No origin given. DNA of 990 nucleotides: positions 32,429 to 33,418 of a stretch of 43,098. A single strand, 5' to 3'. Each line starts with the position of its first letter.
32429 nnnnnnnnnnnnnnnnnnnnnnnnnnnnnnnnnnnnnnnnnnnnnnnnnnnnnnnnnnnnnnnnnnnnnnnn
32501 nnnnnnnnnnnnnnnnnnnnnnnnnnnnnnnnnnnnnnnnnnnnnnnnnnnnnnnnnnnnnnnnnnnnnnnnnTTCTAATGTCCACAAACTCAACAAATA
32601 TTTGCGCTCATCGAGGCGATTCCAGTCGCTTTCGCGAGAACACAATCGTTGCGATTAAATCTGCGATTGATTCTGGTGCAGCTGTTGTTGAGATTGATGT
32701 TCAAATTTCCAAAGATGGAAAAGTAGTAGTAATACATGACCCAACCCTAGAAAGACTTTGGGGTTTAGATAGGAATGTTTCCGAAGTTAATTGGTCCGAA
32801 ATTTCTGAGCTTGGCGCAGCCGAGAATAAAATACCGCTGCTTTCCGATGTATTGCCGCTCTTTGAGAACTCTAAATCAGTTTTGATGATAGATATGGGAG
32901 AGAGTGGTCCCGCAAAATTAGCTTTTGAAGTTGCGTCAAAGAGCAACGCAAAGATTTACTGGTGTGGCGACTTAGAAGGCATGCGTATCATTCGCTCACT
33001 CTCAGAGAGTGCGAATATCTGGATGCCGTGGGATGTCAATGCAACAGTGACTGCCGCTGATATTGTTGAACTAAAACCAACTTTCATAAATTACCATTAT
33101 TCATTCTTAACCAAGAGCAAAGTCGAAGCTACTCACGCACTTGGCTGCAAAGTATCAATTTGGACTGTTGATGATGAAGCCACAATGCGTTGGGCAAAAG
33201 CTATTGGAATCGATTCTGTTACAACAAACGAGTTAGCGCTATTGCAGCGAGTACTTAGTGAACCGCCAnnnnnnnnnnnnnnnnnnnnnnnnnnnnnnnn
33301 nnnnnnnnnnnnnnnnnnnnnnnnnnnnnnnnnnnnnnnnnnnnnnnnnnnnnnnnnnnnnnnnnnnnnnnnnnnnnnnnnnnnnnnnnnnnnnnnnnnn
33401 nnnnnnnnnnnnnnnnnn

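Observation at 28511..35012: Six-gene operon: ABC importer + GDPD-IMPase fusion + degenerate ROK protein, next to iol genes; candidate inositol-phosphodiester scavenging module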

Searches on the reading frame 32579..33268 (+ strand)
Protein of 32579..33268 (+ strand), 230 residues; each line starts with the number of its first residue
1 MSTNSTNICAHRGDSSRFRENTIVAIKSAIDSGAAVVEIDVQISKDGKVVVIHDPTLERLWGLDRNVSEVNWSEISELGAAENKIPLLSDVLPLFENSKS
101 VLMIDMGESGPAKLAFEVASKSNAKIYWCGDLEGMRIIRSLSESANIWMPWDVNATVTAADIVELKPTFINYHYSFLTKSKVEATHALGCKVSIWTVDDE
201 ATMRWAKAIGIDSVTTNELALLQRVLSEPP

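Call 69: search_solved_structures(query=window:32579-33268:+, max_evalue=1e-8, show_alignments=4)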
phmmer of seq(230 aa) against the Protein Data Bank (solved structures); distinct sequences matched with E-value up to 1e-8: 18.
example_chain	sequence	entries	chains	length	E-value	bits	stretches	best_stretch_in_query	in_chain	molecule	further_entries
1o1z_A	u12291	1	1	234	2e-20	76.6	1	8-222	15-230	glycerophosphodiester phosphodiesterase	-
7e0v_A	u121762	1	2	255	2.3e-17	66.6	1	8-200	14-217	Glycerophosphodiester phosphodiesterase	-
2pz0_A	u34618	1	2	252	2.1e-16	63.5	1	5-81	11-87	Glycerophosphoryl diester phosphodiesterase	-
7e2a_A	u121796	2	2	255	3.1e-16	62.9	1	8-200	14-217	Glycerophosphodiester phosphodiesterase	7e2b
4oec_A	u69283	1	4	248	1.3e-15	60.9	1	8-199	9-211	Glycerophosphoryl diester phosphodiesterase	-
9f49_AAA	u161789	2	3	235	3.2e-14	56.3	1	8-220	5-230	GP-PDE domain-containing protein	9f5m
7ww4_A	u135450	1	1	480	4e-13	52.7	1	4-223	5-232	beta-1,3(4)-glucanase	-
7wwc_A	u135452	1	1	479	4e-13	52.7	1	4-223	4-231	beta-1,3(4)-glucanase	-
9eul_A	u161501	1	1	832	7.5e-13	51.8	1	8-219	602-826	GP-PDE domain-containing protein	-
9euf_B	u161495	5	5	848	7.9e-13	51.8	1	8-219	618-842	GP-PDE domain-containing protein | ORF58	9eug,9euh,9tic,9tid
3ch0_A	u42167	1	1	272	2.7e-10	43.5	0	6-132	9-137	Glycerophosphodiester phosphodiesterase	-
7ym0_A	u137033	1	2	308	7.2e-10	42.1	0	9-87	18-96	Lysoplasmalogenase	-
7ymq_A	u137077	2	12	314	7.6e-10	42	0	9-87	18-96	Lysoplasmalogenase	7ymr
7ymp_A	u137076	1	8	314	7.7e-10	42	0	9-87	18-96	Lysoplasmalogenase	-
3qvq_A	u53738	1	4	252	1.6e-09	41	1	7-217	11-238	Phosphodiesterase Olei02445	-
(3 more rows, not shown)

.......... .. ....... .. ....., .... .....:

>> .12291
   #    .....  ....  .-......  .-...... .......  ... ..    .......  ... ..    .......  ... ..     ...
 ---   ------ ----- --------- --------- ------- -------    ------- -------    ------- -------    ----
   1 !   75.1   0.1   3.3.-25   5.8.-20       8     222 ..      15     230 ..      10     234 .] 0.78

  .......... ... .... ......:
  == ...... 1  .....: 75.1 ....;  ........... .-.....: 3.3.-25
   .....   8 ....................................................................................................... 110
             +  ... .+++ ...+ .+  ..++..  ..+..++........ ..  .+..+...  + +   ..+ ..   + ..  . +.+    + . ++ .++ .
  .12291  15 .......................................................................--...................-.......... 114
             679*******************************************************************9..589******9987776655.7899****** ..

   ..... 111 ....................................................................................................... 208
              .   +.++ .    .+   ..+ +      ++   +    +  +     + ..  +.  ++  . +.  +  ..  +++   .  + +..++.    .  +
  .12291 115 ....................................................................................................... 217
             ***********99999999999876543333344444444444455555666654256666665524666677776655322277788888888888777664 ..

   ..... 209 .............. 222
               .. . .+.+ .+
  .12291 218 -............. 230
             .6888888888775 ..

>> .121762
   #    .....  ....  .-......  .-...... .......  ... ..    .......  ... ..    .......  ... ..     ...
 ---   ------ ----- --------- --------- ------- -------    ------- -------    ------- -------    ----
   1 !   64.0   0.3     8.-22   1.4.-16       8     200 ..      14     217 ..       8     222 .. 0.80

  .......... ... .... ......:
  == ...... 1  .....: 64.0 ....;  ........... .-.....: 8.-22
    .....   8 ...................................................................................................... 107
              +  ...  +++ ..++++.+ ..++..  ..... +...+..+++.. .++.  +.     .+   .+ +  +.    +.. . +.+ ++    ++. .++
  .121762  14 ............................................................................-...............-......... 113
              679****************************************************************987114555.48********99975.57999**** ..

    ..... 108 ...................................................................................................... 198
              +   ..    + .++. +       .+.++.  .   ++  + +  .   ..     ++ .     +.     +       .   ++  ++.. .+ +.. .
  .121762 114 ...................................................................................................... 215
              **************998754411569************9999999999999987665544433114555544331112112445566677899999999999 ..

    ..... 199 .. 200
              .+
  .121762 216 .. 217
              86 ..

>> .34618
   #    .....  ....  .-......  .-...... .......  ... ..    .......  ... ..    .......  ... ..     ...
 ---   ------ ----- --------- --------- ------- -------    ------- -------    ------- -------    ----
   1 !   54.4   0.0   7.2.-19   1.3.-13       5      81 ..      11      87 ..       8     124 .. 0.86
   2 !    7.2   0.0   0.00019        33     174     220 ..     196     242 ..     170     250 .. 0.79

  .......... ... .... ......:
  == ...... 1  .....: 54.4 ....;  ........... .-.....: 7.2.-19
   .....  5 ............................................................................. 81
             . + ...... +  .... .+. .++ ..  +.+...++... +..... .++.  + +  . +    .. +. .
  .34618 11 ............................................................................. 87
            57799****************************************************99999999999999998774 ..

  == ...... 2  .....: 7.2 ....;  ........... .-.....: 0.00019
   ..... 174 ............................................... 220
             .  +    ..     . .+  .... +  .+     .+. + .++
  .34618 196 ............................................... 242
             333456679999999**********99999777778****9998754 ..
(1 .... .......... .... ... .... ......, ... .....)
